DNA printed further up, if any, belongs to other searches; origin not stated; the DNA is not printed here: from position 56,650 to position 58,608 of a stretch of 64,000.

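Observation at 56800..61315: Compact, translationally coupled GT2-acyltransferase / ACP / KS / Cys-less KS partner / ACP cassette resembling the core of aryl-polyene clusters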

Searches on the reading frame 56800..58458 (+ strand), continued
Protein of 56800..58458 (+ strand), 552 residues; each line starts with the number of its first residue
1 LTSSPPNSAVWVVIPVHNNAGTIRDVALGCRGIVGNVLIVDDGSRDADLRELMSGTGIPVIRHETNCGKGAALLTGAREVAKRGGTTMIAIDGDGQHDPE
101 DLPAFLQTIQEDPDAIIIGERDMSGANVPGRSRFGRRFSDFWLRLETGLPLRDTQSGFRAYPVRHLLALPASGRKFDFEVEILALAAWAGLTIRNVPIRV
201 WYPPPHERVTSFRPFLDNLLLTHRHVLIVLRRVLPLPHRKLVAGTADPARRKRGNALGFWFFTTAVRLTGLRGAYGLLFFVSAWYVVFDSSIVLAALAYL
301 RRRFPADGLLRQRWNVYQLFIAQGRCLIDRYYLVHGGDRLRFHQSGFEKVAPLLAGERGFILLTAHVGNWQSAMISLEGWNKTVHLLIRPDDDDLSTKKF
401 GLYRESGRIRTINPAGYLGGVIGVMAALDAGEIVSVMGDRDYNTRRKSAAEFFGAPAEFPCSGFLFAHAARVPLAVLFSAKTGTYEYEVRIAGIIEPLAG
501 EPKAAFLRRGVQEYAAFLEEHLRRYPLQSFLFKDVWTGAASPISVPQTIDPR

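Call 49: find_encoding_contigs(protein=P0133, flank=10000, max_places=4)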
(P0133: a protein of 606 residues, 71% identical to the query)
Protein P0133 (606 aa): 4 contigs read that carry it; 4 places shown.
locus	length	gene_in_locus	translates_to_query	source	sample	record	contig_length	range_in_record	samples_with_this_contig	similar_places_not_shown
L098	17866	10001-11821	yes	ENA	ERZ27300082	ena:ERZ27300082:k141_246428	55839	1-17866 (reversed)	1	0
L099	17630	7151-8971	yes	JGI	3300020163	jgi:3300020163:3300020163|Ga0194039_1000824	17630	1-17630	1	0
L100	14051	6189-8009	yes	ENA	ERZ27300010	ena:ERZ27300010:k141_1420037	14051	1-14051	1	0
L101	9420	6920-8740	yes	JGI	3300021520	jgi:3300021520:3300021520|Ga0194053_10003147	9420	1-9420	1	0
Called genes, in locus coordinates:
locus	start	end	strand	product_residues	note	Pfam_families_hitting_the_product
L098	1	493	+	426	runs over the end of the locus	PF09861:Lar_N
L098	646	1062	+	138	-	PF05991:NYN_YacP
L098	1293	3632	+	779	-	PF04542:Sigma70_r2, PF08281:Sigma70_r4_2, PF12796:Ank_2, PF12796:Ank_2, PF13637:Ank_4 (weak), PF00023:Ank (weak), PF13857:Ank_5 (weak), PF12796:Ank_2, +1 more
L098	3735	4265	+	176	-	-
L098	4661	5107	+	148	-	-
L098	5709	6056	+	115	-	-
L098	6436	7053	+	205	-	PF01816:LRV (faint)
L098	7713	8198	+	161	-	PF24839:DUF7718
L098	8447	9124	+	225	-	-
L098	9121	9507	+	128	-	PF22818:ApeI-like, PF07977:FabA (weak)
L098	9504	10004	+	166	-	PF13279:4HBT_2, PF03061:4HBT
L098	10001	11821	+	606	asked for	PF00109:ketoacyl-synt, PF08545:ACP_syn_III (faint), PF02801:Ketoacyl-synt_C, PF00109:ketoacyl-synt (weak)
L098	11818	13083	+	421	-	PF02310:B12-binding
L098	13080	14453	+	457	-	PF02310:B12-binding, PF04055:Radical_SAM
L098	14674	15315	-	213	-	PF21948:LplA-B_cat, PF03099:BPL_LplA_LipB (weak)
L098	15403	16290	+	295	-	PF02195:ParB_N, PF17762:HTH_ParB, PF23552:ParB_C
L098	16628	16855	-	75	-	-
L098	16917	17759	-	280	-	PF03050:DDE_Tnp_IS66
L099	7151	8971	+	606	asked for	PF00109:ketoacyl-synt, PF08545:ACP_syn_III (faint), PF02801:Ketoacyl-synt_C, PF00109:ketoacyl-synt (weak)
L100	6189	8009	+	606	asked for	PF00109:ketoacyl-synt, PF08545:ACP_syn_III (faint), PF02801:Ketoacyl-synt_C, PF00109:ketoacyl-synt (weak)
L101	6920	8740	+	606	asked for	PF00109:ketoacyl-synt, PF08545:ACP_syn_III (faint), PF02801:Ketoacyl-synt_C, PF00109:ketoacyl-synt (weak)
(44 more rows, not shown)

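Call 51: find_homologous_proteins(query=L095:1485-3905:+, max_evalue=1e-80)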
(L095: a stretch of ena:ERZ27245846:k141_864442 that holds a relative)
Query L095:1485-3905:+ (806 aa): 28 proteins with E <= 1e-80 among 8000 candidates.
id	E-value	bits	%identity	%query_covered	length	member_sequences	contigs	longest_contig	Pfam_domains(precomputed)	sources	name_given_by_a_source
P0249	0.0e+0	1803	100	100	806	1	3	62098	-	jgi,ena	-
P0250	0.0e+0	1535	86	100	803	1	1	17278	-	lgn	-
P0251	0.0e+0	1335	74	100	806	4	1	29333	-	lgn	-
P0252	0.0e+0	1316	74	100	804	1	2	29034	-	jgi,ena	-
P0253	0.0e+0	1313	74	100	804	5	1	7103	-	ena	-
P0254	0.0e+0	1311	73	98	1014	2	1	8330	PF03176.22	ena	-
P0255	0.0e+0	1310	74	99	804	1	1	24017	-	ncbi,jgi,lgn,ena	ncbi:MAG: hypothetical protein WC003_11310 [Terrimicrobiaceae bacterium]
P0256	0.0e+0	1307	74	99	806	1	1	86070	-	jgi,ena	-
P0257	0.0e+0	1297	73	100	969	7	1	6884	PF19029.6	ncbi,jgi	jgi:predicted exporter/ElaB/YqjD/DUF883 family membrane-anchored ribosome-binding protein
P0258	0.0e+0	1295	73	100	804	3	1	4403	-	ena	-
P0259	0.0e+0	1295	72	100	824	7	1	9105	-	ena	-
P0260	0.0e+0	1295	74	99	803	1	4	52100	-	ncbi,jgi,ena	ncbi:MAG: hypothetical protein WCS31_11510 [Verrucomicrobiae bacterium]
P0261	0.0e+0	1245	71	98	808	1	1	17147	-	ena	-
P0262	0.0e+0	1227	70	99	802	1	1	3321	-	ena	-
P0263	0.0e+0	1135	65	98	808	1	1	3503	-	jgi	jgi:predicted exporter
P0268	1.6e-155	538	37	94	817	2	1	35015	PF03176.22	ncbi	-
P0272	1.1e-131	459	36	94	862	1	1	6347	PF03176.22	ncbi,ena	-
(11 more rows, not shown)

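Call 52: list_cluster_members(proteins=[P0260, P0257, P0255, P0268, P0272])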
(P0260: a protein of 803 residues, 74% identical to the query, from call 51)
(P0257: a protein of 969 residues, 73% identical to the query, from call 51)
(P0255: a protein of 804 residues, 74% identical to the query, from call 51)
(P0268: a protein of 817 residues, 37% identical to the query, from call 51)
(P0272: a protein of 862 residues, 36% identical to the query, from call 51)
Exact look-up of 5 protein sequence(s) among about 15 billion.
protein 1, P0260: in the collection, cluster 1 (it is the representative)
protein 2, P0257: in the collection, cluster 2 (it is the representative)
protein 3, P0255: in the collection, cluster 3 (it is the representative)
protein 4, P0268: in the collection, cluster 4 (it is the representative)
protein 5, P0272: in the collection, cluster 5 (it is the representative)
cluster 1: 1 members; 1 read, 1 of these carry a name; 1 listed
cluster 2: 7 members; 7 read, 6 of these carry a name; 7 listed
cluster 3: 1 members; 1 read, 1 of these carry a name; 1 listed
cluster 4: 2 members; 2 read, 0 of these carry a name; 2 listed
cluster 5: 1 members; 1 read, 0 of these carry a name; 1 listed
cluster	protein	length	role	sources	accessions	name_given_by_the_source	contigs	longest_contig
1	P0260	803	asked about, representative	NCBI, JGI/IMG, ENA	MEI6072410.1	MAG: hypothetical protein WCS31_11510 [Verrucomicrobiae bacterium]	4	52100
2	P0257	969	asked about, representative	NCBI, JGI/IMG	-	predicted exporter/ElaB/YqjD/DUF883 family membrane-anchored ribosome-binding protein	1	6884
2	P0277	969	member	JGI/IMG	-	predicted exporter/ElaB/YqjD/DUF883 family membrane-anchored ribosome-binding protein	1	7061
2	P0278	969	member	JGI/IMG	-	predicted exporter/ElaB/YqjD/DUF883 family membrane-anchored ribosome-binding protein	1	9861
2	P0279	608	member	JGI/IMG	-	predicted exporter/ElaB/YqjD/DUF883 family membrane-anchored ribosome-binding protein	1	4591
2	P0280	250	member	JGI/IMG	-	hypothetical protein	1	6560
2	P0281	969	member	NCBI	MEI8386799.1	MAG: hypothetical protein WCG76_04295 [Verrucomicrobiota bacterium]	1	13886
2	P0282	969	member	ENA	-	-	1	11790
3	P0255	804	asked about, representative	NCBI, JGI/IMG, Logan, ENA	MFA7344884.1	MAG: hypothetical protein WC003_11310 [Terrimicrobiaceae bacterium]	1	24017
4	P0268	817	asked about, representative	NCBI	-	-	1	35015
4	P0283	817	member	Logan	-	-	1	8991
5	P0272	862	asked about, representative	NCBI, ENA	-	-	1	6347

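Call 53: find_encoding_contigs(protein=P0260, flank=10000, max_places=3)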
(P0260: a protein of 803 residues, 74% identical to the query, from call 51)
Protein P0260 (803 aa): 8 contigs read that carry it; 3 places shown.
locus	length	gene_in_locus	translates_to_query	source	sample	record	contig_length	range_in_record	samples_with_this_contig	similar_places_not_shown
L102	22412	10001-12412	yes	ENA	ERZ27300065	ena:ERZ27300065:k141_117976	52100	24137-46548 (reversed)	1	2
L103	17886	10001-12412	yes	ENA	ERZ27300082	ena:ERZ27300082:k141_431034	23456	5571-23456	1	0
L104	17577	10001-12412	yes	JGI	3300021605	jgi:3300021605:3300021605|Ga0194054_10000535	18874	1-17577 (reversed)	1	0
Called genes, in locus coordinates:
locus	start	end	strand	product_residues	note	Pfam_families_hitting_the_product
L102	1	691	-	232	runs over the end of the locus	-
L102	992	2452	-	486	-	PF00501:AMP-binding, PF13193:AMP-binding_C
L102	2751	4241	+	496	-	PF00890:FAD_binding_2 (weak), PF01266:DAO (faint), PF01593:Amino_oxidase, PF12831:FAD_oxidored (weak), PF13450:NAD_binding_8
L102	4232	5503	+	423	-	PF00109:ketoacyl-synt, PF00108:Thiolase_N (faint), PF02801:Ketoacyl-synt_C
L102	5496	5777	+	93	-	PF00550:PP-binding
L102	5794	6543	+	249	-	PF01553:Acyltransferase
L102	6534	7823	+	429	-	PF00501:AMP-binding, PF14535:AMP-binding_C_2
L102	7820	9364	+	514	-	PF04055:Radical_SAM, PF13186:SPASM, PF22817:ApeP-like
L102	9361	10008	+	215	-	PF03548:LolA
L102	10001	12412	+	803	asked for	-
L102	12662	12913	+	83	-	PF09360:zf-CDGSH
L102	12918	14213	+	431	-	-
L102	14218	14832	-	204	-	PF10263:SprT-like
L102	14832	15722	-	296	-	PF00132:Hexapep (faint)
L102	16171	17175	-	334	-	PF01343:Peptidase_S49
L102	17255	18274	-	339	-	-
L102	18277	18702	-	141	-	PF02472:ExbD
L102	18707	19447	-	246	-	PF01618:MotA_ExbB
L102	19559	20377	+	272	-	-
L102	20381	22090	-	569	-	-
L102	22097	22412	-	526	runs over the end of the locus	PF03065:Glyco_hydro_57, PF09210:BE_C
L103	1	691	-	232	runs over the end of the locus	-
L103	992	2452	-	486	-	PF00501:AMP-binding, PF13193:AMP-binding_C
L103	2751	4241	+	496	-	PF00890:FAD_binding_2 (weak), PF01266:DAO (faint), PF01593:Amino_oxidase, PF12831:FAD_oxidored (weak), PF13450:NAD_binding_8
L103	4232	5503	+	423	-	PF00109:ketoacyl-synt, PF00108:Thiolase_N (faint), PF02801:Ketoacyl-synt_C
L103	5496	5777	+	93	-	PF00550:PP-binding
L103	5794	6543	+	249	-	PF01553:Acyltransferase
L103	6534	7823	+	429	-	PF00501:AMP-binding, PF14535:AMP-binding_C_2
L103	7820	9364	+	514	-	PF04055:Radical_SAM, PF13186:SPASM, PF22817:ApeP-like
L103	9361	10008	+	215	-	PF03548:LolA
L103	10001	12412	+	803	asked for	-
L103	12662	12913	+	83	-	PF09360:zf-CDGSH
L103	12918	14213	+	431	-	-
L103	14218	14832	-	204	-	PF10263:SprT-like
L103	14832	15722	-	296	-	PF00132:Hexapep (faint)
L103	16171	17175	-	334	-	PF01343:Peptidase_S49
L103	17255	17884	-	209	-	?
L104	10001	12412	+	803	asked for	-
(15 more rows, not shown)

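Call 57: find_related_loci(query=A2, collection=metagenome_contigs, flank=8000)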
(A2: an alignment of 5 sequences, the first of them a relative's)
Query A2 (439 aa) in metagenome_contigs; peptide patterns used: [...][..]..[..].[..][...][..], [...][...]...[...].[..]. (x = any residue, [..] = any of these).
448 stretches matched a pattern; 169 encode a relative of the query (tblastn E <= 1e-3); the best 80 are kept; 80 distinct loci.
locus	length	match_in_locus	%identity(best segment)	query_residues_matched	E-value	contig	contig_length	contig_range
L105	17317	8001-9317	100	1-439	0e+0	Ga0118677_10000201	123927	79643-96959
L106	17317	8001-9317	100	1-439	0e+0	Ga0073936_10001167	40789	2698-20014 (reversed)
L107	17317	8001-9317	82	1-439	0e+0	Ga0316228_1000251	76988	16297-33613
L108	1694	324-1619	75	5-436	0e+0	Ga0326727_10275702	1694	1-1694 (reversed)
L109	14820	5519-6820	76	1-434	0e+0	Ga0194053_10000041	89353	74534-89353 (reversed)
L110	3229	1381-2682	71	1-434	0e+0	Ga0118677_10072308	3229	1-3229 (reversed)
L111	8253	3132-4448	70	1-439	0e+0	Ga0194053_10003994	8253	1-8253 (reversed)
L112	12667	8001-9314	68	1-438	0e+0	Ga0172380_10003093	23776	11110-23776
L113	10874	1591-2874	40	1-427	1e-106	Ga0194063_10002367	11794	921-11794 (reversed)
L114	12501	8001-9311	39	5-435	6e-106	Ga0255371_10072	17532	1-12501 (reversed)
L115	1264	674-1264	81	1-197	4e-114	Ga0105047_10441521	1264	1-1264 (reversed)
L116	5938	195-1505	38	5-435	1e-104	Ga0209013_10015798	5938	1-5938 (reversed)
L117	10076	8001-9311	39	5-435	3e-104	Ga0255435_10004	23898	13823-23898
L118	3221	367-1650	39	3-430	5e-107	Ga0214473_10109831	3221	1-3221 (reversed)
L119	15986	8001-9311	39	5-435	4e-104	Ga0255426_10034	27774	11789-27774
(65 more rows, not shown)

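Call 60: search_protein_families(library=pfam, proteins=[L109:5-2110:+, L109:2112-2912:+, L109:2909-3817:+, L109:3874-5307:-, L109:5519-6838:+, L109:6835-8019:+, L109:8021-8569:+, L109:8622-10562:+, L109:10714-12198:+, L109:13127-14296:+], max_evalue=0.001)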
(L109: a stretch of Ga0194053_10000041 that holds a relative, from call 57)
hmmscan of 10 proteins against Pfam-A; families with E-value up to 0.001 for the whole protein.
L109:5-2110:+ (701 aa): 4 families
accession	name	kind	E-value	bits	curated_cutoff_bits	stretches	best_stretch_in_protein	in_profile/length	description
PF00689.26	Cation_ATPase_C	-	1.6e-18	67.6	27.3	1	500-691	1-173/175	Cation transporting ATPase, C-terminus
PF00122.25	E1-E2_ATPase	-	1.9e-16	60.6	28.1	1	21-134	67-181/181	E1-E2 ATPase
PF00702.32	Hydrolase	-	1.7e-11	45.3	26.4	1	150-428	1-188/191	haloacid dehalogenase-like hydrolase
PF13246.12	Cation_ATPase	-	1.7e-10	41.2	21.7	1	211-259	41-91/91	Cation transport ATPase (P-type)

L109:2112-2912:+ (266 aa): 1 family
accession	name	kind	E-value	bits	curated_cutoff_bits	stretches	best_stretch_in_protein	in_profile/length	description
PF00359.27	PTS_EIIA_2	-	1.6e-19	70.8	27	1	19-141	15-135/144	Phosphoenolpyruvate-dependent sugar phosphotransferase system, EIIA 2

L109:2909-3817:+ (302 aa): 2 families
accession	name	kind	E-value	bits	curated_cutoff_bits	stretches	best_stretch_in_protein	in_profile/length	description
PF01545.26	Cation_efflux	-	5.2e-40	137.8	26.6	1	18-210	3-198/198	Cation efflux family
PF16916.11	ZT_dimer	-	6.2e-12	45.8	26.7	1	234-291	20-76/78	Dimerisation domain of Zinc Transporter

L109:3874-5307:- (477 aa): 2 families
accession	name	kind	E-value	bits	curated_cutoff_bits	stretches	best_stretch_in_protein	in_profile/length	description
PF04055.27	Radical_SAM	-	2.8e-15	57.3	29.5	1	210-364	3-162/166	Radical SAM superfamily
PF02310.24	B12-binding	-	4.2e-09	36.7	32.1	1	31-132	19-120/121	B12 binding domain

L109:5519-6838:+ (439 aa): 0 families

L109:6835-8019:+ (394 aa): 6 families
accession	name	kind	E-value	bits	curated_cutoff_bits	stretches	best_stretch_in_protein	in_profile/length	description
PF12831.13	FAD_oxidored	-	1e-65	223.1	27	2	4-172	1-160/416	FAD dependent oxidoreductase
PF01266.30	DAO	-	4.4e-09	36.8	27.9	1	4-40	1-38/353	FAD dependent oxidoreductase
PF00890.30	FAD_binding_2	-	3.8e-08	33.4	20.4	1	4-42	1-39/414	FAD binding domain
PF01134.28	GIDA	-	3.2e-05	23.6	22.1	1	4-34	1-32/391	Glucose inhibited division protein A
PF13450.12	NAD_binding_8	-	0.00024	21.8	21.9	0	7-40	1-34/68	NAD(P)-binding Rossmann-like domain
PF07992.20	Pyr_redox_2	-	0.00054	19.9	26.1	1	4-41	2-40/291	Pyridine nucleotide-disulphide oxidoreductase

L109:8021-8569:+ (182 aa): 0 families

L109:8622-10562:+ (646 aa): 2 families
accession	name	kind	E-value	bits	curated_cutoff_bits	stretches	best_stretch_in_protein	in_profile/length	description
PF03279.18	Lip_A_acyltrans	-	6.3e-47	160.6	22.3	1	29-306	16-294/295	Bacterial lipid A biosynthesis acyltransferase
PF01075.23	Glyco_transf_9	-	1e-34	120.4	22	1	490-625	107-243/247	Glycosyltransferase family 9 (heptosyltransferase)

L109:10714-12198:+ (494 aa): 2 families
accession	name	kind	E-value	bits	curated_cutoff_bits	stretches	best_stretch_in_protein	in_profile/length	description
PF11975.13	Glyco_hydro_4C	-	1.9e-48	165.7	24.1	1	221-465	1-210/211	Family 4 glycosyl hydrolase C-terminal domain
PF02056.22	Glyco_hydro_4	-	2.3e-46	158.1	23.2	1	31-209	1-180/183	Family 4 glycosyl hydrolase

L109:13127-14296:+ (389 aa): 2 families
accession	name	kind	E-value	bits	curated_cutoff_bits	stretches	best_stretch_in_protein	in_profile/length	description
PF12704.14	MacB_PCD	-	5.5e-22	79.5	27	1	36-224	1-197/207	MacB-like periplasmic core domain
PF02687.27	FtsX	-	5.2e-20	72.1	25.5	1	266-382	3-120/120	FtsX-like permease C-terminal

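Call 64: search_solved_structures(query=window:56800-58458:+, max_evalue=0.01, show_alignments=0)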
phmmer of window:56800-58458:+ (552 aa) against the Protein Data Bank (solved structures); distinct sequences matched with E-value up to 0.01: 4.
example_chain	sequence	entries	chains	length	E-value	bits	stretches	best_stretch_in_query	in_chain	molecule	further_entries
5mlz_A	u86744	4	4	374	5.1e-07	31.9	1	10-135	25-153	Dolichol monophosphate mannose synthase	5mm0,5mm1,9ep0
9bhc_C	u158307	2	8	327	6.3e-05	25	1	4-116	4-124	Undecaprenyl-phosphate 4-deoxy-4-formamido-L-arabinose transferase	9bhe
8vxh_A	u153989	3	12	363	8e-05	24.7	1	4-116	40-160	Undecaprenyl-phosphate 4-deoxy-4-formamido-L-arabinose transferase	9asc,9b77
9hwj_A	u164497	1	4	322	0.00065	21.7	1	6-116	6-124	Undecaprenyl-phosphate 4-deoxy-4-formamido-L-arabinose transferase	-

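Call 65: search_solved_structures(query=A1, max_evalue=1, show_alignments=0)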
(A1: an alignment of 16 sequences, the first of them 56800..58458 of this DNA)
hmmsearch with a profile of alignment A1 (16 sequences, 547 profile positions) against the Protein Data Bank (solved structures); distinct sequences matched with E-value up to 1: 32.
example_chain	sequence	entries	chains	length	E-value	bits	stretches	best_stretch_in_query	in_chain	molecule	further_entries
9bhc_C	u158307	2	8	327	3.7e-13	51.9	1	5-169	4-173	Undecaprenyl-phosphate 4-deoxy-4-formamido-L-arabinose transferase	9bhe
8vxh_A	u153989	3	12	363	4.4e-13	51.7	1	5-169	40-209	Undecaprenyl-phosphate 4-deoxy-4-formamido-L-arabinose transferase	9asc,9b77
9hwj_A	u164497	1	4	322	4.3e-12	48.4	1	7-170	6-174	Undecaprenyl-phosphate 4-deoxy-4-formamido-L-arabinose transferase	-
5mlz_A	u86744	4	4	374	4.9e-12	48.2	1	9-188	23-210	Dolichol monophosphate mannose synthase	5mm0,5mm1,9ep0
2z87_A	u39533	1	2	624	5.8e-09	38.1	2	11-113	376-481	Chondroitin synthase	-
2z86_A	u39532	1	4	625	5.8e-09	38.1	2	11-113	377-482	Chondroitin synthase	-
5eke_A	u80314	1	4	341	1.7e-07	33.2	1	6-127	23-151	Uncharacterized glycosyltransferase sll0501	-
5ekp_C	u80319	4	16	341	1.7e-07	33.2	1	6-127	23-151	Uncharacterized glycosyltransferase sll0501 | Glycosyltransferase sll0501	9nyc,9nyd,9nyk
9nye_A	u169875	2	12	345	1.8e-07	33.2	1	6-127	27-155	Glycosyltransferase sll0501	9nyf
5oce_A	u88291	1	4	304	3.1e-06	29.1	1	335-485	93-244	Phosphatidylinositol mannoside acyltransferase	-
5f2t_A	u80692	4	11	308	3.2e-06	29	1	335-485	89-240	Phosphatidylinositol mannoside acyltransferase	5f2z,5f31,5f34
7ojt_A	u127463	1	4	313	3.4e-06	29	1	335-485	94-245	Phosphatidylinositol mannoside acyltransferase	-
5kn7_B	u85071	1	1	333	4.1e-06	28.7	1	349-506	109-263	Lipid A biosynthesis lauroyl acyltransferase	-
5knk_B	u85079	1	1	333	5.9e-06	28.2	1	349-506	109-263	Lipid A biosynthesis lauroyl acyltransferase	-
22ao_A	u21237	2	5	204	0.0004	22.1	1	9-115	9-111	GmaR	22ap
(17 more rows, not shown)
